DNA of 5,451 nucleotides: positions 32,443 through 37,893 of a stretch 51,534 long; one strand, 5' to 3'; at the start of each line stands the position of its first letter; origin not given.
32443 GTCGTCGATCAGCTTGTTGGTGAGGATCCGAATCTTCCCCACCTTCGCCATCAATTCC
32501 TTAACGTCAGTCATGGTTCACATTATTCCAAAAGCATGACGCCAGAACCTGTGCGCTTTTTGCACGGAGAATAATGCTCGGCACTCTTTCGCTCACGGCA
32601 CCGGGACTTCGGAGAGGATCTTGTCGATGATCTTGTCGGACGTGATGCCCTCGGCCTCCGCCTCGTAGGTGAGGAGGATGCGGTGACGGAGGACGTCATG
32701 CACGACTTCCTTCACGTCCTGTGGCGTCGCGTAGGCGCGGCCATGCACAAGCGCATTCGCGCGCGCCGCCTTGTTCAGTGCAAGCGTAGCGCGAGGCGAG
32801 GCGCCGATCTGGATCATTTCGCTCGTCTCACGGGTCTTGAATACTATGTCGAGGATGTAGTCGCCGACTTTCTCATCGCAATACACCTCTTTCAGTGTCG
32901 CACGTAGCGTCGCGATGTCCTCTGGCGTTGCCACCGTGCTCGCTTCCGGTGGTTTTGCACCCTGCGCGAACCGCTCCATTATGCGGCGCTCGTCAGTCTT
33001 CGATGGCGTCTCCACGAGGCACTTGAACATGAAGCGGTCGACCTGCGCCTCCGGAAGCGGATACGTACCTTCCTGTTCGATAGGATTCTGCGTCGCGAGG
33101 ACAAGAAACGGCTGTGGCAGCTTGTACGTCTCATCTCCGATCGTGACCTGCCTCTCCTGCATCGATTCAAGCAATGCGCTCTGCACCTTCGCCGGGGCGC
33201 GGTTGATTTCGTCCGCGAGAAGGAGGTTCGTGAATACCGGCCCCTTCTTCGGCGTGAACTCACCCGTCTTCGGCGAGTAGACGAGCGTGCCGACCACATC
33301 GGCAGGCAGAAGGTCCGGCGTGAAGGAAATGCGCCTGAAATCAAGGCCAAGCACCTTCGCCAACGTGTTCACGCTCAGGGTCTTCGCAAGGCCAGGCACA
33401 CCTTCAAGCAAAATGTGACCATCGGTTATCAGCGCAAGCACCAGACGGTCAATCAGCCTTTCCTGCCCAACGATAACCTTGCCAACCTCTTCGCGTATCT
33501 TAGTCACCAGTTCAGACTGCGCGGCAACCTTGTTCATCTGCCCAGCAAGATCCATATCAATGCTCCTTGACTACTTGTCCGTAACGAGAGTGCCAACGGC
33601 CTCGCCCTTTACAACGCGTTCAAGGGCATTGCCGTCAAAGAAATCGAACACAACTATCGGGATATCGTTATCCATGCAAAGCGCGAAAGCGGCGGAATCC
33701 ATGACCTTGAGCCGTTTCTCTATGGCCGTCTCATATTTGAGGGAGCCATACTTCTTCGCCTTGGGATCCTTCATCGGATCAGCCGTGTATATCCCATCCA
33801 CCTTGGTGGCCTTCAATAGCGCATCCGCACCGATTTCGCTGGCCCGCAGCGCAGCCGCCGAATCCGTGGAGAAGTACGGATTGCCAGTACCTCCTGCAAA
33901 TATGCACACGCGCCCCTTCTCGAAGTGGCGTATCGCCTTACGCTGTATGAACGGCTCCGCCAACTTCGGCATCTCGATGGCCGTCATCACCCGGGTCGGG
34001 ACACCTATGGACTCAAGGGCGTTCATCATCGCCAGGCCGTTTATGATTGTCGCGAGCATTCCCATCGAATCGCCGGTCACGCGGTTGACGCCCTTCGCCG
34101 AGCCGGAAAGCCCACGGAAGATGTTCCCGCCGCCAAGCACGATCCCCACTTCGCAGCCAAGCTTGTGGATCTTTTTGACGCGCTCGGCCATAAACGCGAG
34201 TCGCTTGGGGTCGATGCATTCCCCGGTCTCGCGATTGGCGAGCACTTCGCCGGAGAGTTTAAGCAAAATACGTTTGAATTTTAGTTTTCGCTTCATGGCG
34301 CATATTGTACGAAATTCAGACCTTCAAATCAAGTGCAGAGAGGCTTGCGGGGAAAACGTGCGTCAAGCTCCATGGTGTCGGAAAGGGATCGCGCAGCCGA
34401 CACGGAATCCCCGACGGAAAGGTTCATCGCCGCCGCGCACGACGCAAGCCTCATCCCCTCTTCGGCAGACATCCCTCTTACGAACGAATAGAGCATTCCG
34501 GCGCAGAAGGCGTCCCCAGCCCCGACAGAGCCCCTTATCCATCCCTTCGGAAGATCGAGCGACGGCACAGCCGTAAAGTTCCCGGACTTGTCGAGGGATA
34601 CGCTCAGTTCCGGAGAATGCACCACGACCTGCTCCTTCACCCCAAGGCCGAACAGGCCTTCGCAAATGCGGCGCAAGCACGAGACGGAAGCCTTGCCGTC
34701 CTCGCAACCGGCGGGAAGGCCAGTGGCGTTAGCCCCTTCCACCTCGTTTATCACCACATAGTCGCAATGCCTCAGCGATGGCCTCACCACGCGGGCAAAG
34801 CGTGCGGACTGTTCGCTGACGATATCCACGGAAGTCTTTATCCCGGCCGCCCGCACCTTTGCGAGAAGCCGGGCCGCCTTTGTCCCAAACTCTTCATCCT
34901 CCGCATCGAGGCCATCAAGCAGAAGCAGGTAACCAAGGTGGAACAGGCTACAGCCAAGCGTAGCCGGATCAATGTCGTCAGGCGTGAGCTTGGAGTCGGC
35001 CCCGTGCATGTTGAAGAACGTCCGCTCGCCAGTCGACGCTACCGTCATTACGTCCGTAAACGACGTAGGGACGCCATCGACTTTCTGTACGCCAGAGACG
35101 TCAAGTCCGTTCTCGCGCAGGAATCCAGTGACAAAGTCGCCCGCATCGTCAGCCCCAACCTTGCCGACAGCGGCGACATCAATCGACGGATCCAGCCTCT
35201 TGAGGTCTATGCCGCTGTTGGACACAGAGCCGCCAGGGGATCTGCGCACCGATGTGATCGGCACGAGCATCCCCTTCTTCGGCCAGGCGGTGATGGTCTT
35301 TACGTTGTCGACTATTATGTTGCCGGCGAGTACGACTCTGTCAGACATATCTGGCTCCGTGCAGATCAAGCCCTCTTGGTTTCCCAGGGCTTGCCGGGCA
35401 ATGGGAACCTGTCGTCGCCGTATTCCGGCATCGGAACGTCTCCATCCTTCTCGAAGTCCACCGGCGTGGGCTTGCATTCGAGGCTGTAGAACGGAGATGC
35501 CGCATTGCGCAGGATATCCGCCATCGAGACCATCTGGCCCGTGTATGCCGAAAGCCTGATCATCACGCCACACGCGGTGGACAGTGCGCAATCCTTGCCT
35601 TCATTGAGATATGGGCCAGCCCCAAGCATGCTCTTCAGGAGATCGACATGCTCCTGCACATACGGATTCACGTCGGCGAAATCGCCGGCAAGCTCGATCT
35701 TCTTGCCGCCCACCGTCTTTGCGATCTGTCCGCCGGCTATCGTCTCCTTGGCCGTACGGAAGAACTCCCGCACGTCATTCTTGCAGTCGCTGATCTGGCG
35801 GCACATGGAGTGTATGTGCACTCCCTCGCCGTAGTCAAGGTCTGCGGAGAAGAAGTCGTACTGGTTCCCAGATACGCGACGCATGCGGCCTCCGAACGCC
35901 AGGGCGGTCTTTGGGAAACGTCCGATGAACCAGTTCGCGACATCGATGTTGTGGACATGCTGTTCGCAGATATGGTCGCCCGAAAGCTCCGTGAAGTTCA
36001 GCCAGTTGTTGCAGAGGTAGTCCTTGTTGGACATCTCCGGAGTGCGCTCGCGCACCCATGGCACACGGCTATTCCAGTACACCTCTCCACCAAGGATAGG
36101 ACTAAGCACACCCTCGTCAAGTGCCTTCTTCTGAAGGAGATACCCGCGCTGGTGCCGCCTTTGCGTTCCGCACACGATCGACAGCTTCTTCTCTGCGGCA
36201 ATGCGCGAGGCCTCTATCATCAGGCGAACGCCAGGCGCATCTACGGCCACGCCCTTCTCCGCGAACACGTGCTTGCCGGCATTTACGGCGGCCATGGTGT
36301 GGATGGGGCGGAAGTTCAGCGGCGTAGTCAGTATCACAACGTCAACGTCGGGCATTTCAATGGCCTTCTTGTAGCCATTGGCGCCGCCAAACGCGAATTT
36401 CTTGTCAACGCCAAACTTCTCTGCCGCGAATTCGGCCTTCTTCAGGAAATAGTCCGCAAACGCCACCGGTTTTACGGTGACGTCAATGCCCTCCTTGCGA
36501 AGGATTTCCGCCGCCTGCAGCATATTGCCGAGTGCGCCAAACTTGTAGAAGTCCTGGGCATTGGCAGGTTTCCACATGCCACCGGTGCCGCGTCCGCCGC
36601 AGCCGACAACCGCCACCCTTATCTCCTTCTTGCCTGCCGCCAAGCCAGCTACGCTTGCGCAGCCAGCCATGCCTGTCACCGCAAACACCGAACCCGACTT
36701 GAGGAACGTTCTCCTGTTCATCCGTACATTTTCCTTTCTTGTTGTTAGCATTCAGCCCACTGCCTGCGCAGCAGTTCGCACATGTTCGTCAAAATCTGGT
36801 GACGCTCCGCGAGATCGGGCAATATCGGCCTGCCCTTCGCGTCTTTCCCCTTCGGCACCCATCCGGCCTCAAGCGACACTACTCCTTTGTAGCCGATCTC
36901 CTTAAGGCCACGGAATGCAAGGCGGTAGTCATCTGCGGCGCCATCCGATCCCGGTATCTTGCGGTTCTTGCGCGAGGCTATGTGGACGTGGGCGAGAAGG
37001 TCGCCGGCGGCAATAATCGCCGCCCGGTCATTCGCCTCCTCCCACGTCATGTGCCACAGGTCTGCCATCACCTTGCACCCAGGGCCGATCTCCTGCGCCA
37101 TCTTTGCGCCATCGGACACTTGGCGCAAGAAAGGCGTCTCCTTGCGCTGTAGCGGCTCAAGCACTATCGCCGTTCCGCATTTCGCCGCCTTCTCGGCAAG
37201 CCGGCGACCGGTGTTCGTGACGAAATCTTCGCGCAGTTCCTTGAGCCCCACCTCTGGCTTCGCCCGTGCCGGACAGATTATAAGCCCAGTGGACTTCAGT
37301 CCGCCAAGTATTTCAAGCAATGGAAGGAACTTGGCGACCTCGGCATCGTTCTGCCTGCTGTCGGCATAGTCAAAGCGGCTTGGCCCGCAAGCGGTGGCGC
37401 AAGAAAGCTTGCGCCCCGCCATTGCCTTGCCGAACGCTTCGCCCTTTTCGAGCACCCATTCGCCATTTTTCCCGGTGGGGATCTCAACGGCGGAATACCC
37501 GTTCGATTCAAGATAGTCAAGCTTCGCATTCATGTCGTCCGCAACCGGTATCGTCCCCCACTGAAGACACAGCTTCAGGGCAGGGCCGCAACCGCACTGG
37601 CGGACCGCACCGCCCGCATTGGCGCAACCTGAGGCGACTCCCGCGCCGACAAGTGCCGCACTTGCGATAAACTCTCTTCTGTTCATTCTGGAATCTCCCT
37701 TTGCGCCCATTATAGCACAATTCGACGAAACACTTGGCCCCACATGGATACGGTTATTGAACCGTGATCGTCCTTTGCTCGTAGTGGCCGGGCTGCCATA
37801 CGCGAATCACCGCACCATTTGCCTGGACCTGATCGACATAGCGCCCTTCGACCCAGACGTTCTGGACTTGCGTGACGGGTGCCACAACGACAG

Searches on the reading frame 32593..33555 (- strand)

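Call 45: search_protein_families(library=pfam, proteins=[window:32593-33555:-], max_evalue=0.001)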
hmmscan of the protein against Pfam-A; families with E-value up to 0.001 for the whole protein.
window:32593-33555:- (320 aa): 6 families
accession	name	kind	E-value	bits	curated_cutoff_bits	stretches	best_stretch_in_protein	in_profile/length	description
PF07726.17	AAA_3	-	1.2e-64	216.6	27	1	47-177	1-131/131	ATPase family associated with various cellular activities (AAA)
PF17863.7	AAA_lid_2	-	6.9e-23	80.6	22.7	1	244-313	5-74/74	AAA lid domain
PF20030.5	bpMoxR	-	5.5e-14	52.2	27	1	18-215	4-201/205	MoxR domain in the MoxR-vWA-beta-propeller ternary systems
PF07728.20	AAA_5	-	1.7e-11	44.7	22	1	47-175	1-139/139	AAA domain (dynein-related subfamily)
PF05496.18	RuvB_N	-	0.00023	21.4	27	0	46-139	34-115/159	Holliday junction DNA helicase RuvB P-loop domain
PF01078.27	Mg_chelatase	-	0.00051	19.9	20.3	0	28-69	5-46/207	Magnesium chelatase, subunit ChlI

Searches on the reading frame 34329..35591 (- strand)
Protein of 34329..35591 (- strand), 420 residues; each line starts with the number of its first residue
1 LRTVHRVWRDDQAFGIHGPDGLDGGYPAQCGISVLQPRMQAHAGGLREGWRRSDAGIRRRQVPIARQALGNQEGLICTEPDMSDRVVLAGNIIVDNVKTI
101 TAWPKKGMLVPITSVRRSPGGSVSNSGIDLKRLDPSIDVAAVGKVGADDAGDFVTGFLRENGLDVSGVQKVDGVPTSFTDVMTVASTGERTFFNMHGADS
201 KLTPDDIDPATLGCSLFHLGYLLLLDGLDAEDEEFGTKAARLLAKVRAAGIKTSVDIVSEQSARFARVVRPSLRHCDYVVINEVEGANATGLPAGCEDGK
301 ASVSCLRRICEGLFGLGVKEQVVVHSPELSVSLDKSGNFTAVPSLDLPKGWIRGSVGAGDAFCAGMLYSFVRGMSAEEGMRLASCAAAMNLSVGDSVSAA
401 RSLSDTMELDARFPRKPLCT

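Call 45: search_protein_families(library=pfam, proteins=[window:34329-35591:-], max_evalue=0.001)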
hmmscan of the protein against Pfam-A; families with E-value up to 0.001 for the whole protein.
window:34329-35591:- (420 aa): 1 family
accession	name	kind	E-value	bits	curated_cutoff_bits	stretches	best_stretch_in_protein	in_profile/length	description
PF00294.29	PfkB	-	4.1e-29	102.3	25.8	1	104-393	21-292/302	pfkB family carbohydrate kinase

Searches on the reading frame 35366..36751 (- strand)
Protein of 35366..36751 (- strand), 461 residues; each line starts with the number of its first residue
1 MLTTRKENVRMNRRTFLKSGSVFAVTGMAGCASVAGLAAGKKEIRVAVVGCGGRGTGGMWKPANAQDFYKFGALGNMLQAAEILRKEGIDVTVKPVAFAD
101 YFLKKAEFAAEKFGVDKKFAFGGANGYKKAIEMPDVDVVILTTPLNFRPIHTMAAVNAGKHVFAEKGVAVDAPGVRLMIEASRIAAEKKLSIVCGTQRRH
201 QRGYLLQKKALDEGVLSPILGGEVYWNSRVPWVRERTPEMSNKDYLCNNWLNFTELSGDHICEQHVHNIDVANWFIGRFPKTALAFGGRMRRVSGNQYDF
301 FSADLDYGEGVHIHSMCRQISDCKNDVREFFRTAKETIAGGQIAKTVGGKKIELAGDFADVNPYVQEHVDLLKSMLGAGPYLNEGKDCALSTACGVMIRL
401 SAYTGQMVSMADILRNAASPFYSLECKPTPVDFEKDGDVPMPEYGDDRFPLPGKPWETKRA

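Call 45: search_protein_families(library=pfam, proteins=[window:35366-36751:-], max_evalue=0.001)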
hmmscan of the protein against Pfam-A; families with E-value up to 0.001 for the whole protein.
window:35366-36751:- (461 aa): 3 families
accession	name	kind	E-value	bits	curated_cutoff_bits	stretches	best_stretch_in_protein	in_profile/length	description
PF01408.29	GFO_IDH_MocA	-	1.2e-08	36.1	24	1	44-180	1-107/120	Oxidoreductase family, NAD-binding Rossmann fold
PF22725.1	GFO_IDH_MocA_C3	-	9.5e-06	26.1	27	1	247-322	32-107/124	GFO/IDH/MocA C-terminal domain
PF02894.22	GFO_IDH_MocA_C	-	0.00025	21.4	22.9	1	208-312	1-96/218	Oxidoreductase family, C-terminal alpha/beta domain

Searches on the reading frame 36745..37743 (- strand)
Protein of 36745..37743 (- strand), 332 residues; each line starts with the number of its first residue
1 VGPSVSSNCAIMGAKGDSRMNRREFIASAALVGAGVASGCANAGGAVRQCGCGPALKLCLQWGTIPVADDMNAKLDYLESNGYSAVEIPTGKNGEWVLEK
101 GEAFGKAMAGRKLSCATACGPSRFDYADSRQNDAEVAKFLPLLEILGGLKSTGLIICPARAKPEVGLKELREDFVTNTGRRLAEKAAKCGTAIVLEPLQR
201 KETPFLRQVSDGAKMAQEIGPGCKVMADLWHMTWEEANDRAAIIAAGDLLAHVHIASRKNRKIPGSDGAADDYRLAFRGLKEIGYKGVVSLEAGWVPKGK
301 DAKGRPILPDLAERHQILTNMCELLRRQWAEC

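Call 45: search_protein_families(library=pfam, proteins=[window:36745-37743:-], max_evalue=0.001)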
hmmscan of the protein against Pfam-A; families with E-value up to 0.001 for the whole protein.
window:36745-37743:- (332 aa): 1 family
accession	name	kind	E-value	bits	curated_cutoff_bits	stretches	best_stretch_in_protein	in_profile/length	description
PF01261.30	AP_endonuc_2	-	5.7e-25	88.9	31.1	1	76-295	2-231/249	Xylose isomerase-like TIM barrel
